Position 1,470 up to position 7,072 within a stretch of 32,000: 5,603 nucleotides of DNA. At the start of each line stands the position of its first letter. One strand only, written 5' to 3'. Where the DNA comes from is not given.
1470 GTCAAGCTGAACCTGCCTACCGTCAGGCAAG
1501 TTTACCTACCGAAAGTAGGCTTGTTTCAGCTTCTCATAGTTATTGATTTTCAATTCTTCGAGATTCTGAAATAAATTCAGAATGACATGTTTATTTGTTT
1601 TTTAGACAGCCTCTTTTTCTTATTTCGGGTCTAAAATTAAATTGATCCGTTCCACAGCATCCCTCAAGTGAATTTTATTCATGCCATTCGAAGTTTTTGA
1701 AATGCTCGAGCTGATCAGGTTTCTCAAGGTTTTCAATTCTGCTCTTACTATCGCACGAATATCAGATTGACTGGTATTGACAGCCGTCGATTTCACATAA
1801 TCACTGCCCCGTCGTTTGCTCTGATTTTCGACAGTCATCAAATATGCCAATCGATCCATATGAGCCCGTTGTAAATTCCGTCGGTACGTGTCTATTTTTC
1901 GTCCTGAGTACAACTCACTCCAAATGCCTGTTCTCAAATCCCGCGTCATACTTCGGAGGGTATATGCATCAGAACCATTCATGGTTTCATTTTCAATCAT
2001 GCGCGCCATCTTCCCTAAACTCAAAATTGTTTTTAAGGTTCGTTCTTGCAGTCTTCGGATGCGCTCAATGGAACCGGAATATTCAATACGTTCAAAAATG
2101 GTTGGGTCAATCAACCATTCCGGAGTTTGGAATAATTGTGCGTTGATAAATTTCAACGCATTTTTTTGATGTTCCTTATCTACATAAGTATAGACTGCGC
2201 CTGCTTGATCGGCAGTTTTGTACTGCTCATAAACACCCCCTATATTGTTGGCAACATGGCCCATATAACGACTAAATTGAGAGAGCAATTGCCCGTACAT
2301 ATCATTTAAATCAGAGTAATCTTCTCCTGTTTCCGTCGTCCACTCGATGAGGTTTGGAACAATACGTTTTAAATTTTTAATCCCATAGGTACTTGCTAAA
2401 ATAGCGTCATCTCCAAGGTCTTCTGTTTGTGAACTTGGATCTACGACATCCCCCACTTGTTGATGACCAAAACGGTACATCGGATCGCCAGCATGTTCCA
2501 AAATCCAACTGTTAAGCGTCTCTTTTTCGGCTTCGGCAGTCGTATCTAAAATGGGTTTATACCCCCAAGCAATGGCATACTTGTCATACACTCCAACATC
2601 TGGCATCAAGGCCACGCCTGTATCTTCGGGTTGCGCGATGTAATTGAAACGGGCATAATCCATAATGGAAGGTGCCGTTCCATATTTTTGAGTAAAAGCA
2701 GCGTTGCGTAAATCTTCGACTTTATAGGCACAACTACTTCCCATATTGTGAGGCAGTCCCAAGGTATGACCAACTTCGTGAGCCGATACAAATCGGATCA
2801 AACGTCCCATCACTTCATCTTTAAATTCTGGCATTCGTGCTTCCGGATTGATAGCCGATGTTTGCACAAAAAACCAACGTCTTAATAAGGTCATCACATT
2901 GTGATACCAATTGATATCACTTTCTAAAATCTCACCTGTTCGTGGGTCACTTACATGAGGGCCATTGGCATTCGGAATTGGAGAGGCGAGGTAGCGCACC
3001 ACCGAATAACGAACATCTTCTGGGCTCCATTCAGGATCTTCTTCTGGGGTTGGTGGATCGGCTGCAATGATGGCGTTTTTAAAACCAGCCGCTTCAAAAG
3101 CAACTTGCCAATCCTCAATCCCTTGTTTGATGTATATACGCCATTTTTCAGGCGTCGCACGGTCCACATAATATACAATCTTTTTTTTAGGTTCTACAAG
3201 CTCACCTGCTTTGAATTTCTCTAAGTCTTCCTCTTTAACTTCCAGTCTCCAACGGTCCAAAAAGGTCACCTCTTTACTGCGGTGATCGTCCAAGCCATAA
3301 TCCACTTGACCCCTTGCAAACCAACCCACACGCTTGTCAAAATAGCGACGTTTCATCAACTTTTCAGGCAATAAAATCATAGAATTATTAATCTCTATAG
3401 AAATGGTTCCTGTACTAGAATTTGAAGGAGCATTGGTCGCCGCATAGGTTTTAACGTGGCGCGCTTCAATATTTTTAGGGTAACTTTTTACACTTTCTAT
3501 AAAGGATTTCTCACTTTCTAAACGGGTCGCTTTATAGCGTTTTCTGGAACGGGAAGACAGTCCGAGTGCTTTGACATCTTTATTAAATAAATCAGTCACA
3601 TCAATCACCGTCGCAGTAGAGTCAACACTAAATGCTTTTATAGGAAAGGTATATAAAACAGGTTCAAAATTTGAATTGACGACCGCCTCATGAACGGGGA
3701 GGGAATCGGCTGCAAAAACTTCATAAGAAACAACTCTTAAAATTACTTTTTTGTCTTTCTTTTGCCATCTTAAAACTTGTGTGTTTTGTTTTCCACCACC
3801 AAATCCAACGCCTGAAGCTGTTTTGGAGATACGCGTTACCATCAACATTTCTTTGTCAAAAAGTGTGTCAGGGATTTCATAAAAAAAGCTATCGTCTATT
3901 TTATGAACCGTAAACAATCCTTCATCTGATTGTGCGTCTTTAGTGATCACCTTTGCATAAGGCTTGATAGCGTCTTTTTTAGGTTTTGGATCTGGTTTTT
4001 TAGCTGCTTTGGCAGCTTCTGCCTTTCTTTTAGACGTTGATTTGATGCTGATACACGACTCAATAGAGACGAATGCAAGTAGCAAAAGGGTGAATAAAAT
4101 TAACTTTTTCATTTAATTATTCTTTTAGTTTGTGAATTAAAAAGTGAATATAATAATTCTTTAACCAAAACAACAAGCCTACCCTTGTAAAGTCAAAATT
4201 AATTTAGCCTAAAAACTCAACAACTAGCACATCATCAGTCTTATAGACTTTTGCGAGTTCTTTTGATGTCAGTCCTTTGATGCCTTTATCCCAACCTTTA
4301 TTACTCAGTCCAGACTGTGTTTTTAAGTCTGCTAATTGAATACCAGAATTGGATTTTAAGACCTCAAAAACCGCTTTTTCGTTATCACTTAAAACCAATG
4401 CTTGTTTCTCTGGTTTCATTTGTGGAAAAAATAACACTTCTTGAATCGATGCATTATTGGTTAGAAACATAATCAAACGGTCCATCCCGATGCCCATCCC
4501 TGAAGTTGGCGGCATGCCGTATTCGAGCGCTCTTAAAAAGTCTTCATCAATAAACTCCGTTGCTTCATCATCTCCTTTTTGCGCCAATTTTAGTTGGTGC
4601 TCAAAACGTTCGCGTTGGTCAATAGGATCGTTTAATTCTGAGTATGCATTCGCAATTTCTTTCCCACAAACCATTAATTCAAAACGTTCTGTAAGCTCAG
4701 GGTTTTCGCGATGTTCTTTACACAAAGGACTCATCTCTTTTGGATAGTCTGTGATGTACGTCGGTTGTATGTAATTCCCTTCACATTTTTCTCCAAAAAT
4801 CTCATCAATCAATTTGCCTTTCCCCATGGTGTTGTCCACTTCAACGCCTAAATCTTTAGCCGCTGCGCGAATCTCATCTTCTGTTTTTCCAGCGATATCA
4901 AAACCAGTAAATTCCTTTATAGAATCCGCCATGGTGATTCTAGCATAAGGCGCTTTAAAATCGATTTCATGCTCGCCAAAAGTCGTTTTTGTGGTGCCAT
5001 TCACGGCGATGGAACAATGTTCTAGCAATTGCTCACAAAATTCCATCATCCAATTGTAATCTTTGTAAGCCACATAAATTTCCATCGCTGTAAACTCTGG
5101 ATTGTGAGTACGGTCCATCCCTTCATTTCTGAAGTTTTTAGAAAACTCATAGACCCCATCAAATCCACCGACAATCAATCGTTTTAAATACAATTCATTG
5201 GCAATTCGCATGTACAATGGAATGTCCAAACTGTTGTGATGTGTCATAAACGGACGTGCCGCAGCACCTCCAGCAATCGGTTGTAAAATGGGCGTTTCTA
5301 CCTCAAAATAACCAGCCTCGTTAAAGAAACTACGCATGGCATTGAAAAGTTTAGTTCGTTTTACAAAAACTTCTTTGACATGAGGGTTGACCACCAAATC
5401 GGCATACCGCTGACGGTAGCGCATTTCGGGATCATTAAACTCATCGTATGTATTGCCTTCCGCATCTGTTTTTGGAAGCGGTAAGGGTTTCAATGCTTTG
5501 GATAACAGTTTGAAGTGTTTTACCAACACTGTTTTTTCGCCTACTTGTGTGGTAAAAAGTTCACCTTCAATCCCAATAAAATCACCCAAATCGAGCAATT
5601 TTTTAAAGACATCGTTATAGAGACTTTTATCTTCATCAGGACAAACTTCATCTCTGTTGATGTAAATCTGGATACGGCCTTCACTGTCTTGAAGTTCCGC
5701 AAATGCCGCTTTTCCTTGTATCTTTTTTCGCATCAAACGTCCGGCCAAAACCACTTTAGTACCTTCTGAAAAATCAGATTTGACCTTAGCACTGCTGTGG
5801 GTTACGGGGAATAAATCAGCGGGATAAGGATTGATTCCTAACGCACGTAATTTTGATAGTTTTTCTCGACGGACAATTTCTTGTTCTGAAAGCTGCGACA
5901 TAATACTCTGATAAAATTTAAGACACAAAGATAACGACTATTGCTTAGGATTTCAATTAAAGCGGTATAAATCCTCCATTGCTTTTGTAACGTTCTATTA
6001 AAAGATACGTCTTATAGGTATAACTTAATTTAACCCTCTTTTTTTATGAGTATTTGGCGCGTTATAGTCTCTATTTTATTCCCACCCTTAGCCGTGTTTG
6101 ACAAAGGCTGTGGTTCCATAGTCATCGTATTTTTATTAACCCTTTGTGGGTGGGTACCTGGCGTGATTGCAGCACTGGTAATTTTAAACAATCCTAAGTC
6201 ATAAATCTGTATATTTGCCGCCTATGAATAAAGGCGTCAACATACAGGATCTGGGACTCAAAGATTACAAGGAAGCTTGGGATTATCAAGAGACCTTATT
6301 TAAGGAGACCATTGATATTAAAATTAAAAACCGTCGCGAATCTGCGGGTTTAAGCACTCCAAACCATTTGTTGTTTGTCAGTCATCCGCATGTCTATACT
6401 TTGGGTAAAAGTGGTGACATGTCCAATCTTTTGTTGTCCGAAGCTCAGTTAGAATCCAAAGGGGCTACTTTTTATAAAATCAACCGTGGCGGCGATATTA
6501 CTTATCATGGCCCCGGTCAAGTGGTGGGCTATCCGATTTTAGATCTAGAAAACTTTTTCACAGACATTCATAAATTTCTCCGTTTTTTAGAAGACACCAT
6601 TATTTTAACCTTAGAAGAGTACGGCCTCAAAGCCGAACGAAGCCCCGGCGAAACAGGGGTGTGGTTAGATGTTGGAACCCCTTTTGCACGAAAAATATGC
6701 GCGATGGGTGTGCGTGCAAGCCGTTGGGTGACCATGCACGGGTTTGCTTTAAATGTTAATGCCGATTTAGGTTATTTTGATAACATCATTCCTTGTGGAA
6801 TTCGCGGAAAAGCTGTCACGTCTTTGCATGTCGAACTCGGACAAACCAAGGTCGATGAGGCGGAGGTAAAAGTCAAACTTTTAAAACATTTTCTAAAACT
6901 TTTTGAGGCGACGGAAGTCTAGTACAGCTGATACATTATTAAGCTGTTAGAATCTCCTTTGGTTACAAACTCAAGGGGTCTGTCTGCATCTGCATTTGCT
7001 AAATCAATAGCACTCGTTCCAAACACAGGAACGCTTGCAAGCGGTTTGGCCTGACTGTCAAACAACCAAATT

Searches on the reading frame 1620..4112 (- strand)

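Call 93: search_protein_families(library=pfam, proteins=[window:1620-4112:-], max_evalue=0.00001)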
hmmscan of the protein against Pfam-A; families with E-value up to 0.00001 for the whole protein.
window:1620-4112:- (830 aa): 3 families
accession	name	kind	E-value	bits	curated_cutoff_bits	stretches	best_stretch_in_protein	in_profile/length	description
PF16313.11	DUF4953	-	5e-127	423.9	24.2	1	429-735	3-314/316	Met-zincin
PF17148.9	DUF5117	-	1e-63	215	27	1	106-293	1-189/189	Domain of unknown function (DUF5117)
PF17162.9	DUF5118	-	1.5e-23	82.7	27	1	50-98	2-50/50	Domain of unknown function (DUF5118)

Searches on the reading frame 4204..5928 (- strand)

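Call 93: search_protein_families(library=pfam, proteins=[window:4204-5928:-], max_evalue=0.00001)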
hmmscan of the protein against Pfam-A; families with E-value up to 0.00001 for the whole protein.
window:4204-5928:- (574 aa): 2 families
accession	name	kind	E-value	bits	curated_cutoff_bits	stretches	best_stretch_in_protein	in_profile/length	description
PF00152.25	tRNA-synt_2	-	3.2e-90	302.8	25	1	167-505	2-308/308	tRNA synthetases class II (D, K and N)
PF01336.31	tRNA_anti-codon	-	5.7e-13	49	27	1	59-142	1-75/75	OB-fold nucleic acid binding domain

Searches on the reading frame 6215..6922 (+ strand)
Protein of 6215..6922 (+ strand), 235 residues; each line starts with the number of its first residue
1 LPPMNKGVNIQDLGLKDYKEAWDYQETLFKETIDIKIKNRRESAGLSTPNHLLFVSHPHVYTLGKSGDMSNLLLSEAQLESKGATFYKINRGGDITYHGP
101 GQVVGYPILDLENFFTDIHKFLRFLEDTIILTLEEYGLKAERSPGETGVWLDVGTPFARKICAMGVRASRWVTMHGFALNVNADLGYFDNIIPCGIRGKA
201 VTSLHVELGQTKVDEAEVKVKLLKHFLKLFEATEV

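Call 93: search_protein_families(library=pfam, proteins=[window:6215-6922:+], max_evalue=0.00001)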
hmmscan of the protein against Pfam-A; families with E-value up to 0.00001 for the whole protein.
window:6215-6922:+ (235 aa): 1 family
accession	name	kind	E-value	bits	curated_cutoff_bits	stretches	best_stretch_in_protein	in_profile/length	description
PF21948.1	LplA-B_cat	-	3.6e-46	158.1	27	1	17-226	1-199/200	Lipoyl protein ligase A/B catalytic domain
